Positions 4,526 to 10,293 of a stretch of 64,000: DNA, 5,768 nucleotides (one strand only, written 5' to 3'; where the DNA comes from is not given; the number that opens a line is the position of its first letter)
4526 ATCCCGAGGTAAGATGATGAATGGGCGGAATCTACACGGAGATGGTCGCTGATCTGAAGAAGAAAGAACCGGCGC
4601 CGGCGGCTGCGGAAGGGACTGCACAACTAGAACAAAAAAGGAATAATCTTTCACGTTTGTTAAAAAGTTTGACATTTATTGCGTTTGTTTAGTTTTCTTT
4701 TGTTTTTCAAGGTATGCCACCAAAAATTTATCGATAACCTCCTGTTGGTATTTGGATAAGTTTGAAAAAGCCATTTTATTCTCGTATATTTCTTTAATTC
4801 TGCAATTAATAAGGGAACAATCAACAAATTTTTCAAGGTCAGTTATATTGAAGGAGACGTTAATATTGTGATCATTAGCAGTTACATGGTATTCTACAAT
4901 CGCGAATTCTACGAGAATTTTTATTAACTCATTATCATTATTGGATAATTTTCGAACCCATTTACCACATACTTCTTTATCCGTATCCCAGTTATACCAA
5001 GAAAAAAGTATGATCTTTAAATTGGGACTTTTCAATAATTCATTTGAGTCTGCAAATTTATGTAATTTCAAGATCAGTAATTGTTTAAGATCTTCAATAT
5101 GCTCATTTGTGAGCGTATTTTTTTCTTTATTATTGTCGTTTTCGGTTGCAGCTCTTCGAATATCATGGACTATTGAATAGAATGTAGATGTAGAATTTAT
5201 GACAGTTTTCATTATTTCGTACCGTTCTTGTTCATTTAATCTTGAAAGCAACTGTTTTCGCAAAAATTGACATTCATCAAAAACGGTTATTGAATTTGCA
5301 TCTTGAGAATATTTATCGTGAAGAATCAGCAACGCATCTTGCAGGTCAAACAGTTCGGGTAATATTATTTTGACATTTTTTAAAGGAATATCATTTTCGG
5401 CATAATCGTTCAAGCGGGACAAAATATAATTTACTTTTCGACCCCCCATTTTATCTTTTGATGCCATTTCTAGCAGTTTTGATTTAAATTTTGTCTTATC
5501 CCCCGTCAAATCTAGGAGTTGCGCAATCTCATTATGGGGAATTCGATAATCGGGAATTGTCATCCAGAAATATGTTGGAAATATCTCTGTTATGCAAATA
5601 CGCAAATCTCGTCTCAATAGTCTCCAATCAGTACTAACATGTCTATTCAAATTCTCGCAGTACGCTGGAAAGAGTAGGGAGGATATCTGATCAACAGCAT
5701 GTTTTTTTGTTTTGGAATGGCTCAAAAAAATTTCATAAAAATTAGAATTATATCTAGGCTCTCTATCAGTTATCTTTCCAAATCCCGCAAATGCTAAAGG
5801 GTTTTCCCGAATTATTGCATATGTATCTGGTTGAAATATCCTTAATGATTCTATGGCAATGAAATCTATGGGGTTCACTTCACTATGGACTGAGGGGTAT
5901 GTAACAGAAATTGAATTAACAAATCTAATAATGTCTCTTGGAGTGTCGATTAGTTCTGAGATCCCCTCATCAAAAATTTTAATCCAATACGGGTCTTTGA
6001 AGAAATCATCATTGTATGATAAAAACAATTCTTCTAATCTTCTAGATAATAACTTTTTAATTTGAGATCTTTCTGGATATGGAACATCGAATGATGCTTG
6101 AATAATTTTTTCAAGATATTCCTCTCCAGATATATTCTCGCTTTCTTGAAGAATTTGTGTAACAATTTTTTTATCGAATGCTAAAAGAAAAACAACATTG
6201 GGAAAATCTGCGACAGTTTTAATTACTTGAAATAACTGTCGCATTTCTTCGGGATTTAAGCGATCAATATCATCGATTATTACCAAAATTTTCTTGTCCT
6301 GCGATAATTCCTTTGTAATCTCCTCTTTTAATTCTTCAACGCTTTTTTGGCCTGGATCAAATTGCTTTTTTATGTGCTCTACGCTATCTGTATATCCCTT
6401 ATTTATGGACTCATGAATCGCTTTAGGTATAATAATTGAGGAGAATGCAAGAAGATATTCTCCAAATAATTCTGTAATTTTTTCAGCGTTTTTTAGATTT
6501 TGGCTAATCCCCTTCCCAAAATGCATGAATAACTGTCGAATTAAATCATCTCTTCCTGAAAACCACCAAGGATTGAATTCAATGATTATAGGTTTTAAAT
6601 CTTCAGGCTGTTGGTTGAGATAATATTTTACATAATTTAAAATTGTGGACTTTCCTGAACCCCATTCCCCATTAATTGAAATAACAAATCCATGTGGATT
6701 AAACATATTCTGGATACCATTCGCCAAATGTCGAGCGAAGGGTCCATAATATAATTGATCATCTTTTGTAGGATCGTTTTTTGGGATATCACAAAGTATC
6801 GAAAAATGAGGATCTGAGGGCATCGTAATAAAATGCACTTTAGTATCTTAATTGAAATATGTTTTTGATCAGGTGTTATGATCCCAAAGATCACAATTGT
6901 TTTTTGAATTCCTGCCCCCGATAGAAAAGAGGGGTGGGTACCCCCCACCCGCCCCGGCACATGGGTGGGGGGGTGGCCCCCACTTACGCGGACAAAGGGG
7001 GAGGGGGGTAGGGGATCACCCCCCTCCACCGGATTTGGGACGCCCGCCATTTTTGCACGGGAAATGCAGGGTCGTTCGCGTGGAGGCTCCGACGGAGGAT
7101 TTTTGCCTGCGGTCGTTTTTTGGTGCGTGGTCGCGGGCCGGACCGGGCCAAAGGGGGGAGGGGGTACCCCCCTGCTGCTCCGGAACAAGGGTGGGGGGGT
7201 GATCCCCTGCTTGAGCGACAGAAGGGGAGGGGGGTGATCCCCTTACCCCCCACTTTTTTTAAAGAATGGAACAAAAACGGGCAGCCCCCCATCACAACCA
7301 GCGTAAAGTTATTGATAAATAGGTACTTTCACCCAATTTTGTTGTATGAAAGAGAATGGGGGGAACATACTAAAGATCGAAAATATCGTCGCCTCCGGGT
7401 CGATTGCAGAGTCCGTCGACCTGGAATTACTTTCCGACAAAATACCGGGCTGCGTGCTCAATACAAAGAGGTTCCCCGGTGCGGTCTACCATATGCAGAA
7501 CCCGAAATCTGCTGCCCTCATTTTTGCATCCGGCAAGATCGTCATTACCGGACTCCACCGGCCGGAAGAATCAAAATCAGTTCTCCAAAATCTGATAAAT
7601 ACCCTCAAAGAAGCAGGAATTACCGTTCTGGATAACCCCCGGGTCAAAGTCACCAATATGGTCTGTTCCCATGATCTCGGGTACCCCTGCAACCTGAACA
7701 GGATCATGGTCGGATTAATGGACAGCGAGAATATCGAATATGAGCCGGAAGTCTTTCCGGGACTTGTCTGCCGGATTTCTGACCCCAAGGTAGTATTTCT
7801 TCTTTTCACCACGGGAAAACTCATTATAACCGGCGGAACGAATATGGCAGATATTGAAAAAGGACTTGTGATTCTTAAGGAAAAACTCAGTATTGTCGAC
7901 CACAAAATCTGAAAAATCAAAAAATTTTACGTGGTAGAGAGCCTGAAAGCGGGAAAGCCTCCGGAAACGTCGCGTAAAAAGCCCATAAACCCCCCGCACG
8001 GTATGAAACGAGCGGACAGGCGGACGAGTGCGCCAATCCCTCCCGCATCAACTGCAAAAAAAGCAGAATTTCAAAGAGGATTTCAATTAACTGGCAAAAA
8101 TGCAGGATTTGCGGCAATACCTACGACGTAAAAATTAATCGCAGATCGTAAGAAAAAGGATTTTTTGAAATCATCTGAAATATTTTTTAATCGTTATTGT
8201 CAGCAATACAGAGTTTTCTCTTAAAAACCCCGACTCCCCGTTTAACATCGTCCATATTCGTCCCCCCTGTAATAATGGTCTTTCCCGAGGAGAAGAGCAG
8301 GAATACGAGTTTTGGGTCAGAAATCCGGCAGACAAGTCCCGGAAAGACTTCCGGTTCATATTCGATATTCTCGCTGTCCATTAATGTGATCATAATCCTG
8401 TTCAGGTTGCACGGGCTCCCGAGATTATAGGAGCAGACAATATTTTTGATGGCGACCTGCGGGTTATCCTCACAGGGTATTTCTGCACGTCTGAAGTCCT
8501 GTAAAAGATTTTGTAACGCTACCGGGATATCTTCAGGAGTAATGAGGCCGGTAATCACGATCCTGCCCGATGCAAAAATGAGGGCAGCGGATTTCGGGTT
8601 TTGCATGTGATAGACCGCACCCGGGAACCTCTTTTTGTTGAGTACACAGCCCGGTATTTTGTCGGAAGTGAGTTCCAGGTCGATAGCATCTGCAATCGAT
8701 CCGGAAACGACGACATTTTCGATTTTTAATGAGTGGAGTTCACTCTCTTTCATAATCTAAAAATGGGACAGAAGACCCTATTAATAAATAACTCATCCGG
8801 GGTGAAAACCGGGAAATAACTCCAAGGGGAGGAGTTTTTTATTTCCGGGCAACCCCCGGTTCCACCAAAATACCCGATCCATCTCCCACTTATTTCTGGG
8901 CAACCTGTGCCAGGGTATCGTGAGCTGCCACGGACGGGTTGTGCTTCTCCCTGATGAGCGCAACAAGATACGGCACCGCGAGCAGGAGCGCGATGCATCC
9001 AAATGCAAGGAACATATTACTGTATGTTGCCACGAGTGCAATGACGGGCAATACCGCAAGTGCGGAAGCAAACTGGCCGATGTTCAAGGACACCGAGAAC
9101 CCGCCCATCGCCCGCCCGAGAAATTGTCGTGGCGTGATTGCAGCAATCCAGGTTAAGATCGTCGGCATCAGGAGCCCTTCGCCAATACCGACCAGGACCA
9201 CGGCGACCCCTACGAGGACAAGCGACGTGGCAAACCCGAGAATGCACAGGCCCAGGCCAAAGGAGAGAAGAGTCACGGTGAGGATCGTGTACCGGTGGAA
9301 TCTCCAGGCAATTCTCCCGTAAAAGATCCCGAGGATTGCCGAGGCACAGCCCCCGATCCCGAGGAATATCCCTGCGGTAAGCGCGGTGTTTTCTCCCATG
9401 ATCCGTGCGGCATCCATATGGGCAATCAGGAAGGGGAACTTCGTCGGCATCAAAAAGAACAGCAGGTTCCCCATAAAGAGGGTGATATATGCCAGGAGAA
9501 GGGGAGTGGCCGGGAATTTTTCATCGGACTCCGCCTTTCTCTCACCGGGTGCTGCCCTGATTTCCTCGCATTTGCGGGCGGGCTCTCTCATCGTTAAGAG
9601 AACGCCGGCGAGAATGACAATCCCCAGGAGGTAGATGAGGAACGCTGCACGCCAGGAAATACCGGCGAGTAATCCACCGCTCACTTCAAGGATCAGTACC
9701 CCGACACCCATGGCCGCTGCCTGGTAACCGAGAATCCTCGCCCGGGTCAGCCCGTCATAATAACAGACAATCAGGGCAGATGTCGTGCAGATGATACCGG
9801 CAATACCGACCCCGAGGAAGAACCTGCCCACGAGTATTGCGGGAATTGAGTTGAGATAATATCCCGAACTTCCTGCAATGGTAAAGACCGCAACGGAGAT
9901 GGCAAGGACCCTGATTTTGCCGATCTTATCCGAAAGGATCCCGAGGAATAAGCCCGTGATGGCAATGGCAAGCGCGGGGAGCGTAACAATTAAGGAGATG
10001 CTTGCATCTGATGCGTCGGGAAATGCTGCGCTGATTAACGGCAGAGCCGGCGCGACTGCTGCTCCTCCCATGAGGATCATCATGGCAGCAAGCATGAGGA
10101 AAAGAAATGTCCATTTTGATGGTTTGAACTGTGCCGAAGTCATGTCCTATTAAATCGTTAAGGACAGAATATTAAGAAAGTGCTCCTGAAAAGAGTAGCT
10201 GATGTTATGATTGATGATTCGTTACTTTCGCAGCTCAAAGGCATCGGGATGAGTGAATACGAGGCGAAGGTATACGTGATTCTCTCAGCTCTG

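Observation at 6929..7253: Undescribed ~330-bp G-tract/palindrome composite element family marking the right edge of AT-rich cassettes (copy 1)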

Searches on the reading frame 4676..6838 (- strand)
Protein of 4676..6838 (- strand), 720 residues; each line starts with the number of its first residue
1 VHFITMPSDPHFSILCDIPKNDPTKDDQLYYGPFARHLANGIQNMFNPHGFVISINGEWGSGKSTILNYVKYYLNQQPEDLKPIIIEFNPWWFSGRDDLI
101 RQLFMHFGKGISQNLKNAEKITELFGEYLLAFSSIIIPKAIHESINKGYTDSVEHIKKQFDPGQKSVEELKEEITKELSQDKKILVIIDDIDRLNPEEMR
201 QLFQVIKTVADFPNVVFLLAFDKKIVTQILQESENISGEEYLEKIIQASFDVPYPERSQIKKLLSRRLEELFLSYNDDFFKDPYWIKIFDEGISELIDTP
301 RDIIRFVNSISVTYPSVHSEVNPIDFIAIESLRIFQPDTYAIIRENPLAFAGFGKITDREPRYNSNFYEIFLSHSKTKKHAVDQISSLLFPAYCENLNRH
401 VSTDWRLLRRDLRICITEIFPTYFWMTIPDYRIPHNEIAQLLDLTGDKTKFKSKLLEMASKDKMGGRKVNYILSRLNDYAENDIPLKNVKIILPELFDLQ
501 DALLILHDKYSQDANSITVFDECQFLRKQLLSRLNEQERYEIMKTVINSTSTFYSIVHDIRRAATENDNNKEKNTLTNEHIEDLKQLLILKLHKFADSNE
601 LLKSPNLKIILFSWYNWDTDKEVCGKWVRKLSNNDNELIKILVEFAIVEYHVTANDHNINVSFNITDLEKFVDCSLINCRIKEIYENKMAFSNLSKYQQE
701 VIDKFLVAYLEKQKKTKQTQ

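Call 23: search_protein_families(library=pfam, proteins=[window:4676-6838:-])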
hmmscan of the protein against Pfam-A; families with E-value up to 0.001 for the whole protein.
window:4676-6838:- (720 aa): 7 families
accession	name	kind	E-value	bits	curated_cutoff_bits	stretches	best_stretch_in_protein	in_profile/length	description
PF07693.20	KAP_NTPase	-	1.5e-56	192.3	20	1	31-316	1-292/293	KAP family P-loop domain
PF13401.12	AAA_22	-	1.6e-10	41.8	27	1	53-202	8-104/130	AAA domain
PF13191.12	AAA_16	-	7.3e-06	27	32.6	1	49-210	23-160/167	AAA ATPase domain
PF13476.12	AAA_23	-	2.2e-05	25.6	27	1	52-269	21-198/201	AAA domain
PF24883.2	NPHP3_N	-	0.00015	22.4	24.8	0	52-209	24-149/164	Nephrocystin 3, N-terminal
PF10483.15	Elong_Iki1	-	0.00027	21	22.5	1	163-245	67-146/292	Elongator subunit Iki1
PF18766.7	SWI2_SNF2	-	0.00058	20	26.7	0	60-201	28-137/221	SWI2/SNF2 ATPase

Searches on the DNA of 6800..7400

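Call 42: search_rna_families(source=window, start=6800, end=7400, threshold=evalue, max_evalue=10)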
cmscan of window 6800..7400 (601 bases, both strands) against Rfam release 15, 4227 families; matches with E-value up to 10: 23.
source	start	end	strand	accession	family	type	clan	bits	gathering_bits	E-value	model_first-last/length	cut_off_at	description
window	7142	7251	+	RF02798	CssrA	Gene; sRNA;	-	21.3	93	0.05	1-111/111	no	Chromosome-encoded Shigella sRNA A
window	7141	7271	-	RF00457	IRES_mnt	Cis-reg; IRES;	-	21.2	100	0.0029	1-203/203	no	Mnt IRES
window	7151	7252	+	RF00879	mir-615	Gene; miRNA;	-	18.7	90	2.4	1-85/85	no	mir-615 microRNA precursor family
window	7151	7172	-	RF03493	mir-1281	Gene; miRNA;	-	18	70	3.2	1-54/54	no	mir-1281 microRNA precursor family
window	7154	7257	+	RF02712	EBER2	Gene; sRNA;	-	17.9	200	0.083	1-173/173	no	Epstein-Barr virus EBER2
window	6934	7036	+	RF02481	GlsR18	Gene; snRNA; snoRNA; HACA-box;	-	17.8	100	0.24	43-142/147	no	Small nucleolar RNA GlsR18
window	6993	7035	+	RF01918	mir-1249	Gene; miRNA;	-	17.4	83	0.85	1-75/75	no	mir-1249 microRNA precursor family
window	6920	7036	+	RF02354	BjrC80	Gene; sRNA;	-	17.2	80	0.59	1-162/162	no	Bradyrhizobiaceae sRNA BjrC80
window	7325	7353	+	RF01350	CRISPR-DR41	Gene; CRISPR;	-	16.4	36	3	1-29/29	no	CRISPR RNA direct repeat element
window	6931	7035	-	RF01812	Pxr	Gene; sRNA;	-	16.3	80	2.4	1-109/109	no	Pxr regulatory sRNA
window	6960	7029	-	RF02273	FsrA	Gene;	-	16.1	80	0.92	1-83/83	no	FsrA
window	6967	7026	-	RF03261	mir-1759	Gene; miRNA;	-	16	58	4.9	19-53/75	no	mir-1759 microRNA precursor family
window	6938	7011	-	RF03437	mir-2392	Gene; miRNA;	-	15.5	90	7.6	1-84/84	no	mir-2392 microRNA precursor family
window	6937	6974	-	RF02795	Pab91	Gene; snRNA; snoRNA; HACA-box;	-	15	71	7.5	1-57/57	no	Pab91 RNA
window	6922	6975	+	RF01073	GP_knot1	Cis-reg;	-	14.5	67.7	5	1-62/62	no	Gag/pol translational readthrough site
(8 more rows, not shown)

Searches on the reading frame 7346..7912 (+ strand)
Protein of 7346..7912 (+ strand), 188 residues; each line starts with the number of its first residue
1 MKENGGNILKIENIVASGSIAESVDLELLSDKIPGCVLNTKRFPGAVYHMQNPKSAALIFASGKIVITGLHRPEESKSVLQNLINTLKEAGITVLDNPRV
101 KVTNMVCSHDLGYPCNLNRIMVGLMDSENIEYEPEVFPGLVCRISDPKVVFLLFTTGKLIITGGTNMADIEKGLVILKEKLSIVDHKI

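Call 23: search_protein_families(library=pfam, proteins=[window:7346-7912:+])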
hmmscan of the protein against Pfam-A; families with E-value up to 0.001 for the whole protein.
window:7346-7912:+ (188 aa): 1 family
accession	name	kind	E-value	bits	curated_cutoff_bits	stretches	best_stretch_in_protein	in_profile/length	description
PF00352.27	TBP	-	8e-47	157.4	22.9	2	100-177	2-78/85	Transcription factor TFIID (or TATA-binding protein, TBP)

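Call 36: find_encoding_contigs(protein=window:7346-7912:+, flank=10000, max_places=10)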
Protein window:7346-7912:+ (188 aa): 2 contigs read that carry it; 2 places shown.
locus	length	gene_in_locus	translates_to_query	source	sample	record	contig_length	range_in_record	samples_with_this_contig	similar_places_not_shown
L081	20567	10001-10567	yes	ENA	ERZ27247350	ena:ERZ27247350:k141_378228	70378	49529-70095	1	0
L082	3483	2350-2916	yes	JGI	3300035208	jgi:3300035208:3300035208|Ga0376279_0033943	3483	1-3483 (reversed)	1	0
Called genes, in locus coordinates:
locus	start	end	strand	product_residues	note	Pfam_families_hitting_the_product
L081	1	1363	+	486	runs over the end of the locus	PF00361:Proton_antipo_M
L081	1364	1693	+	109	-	-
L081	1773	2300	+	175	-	PF01058:Oxidored_q6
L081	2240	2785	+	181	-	PF00329:Complex1_30kDa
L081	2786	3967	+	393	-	PF00374:NiFeSe_Hases, PF00346:Complex1_49kDa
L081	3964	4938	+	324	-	PF00146:NADHdh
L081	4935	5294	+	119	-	PF12837:Fer4_6 (weak), PF13237:Fer4_10, PF00037:Fer4 (weak), PF13183:Fer4_8 (weak), PF14697:Fer4_21, PF12838:Fer4_7, PF13187:Fer4_9, PF00037:Fer4 (weak), +4 more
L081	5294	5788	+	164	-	PF01750:HycI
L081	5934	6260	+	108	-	PF13601:HTH_34, PF03551:PadR (weak)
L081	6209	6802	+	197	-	-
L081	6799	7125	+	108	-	PF02452:PemK_toxin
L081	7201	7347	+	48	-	-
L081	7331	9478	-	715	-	PF07693:KAP_NTPase, PF13401:AAA_22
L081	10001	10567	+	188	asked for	PF00352:TBP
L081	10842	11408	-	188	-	PF00352:TBP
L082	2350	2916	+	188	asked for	PF00352:TBP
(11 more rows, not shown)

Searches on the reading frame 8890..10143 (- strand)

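Call 23: search_protein_families(library=pfam, proteins=[window:8890-10143:-])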
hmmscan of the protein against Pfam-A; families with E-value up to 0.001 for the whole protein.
window:8890-10143:- (417 aa): 2 families
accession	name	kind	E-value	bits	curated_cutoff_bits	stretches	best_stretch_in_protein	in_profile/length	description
PF07690.21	MFS_1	-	3.5e-44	151.6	33.4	2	16-305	1-288/347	Major Facilitator Superfamily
PF00083.30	Sugar_tr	-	2.6e-05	23.7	22.3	1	44-126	43-128/452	Sugar (and other) transporter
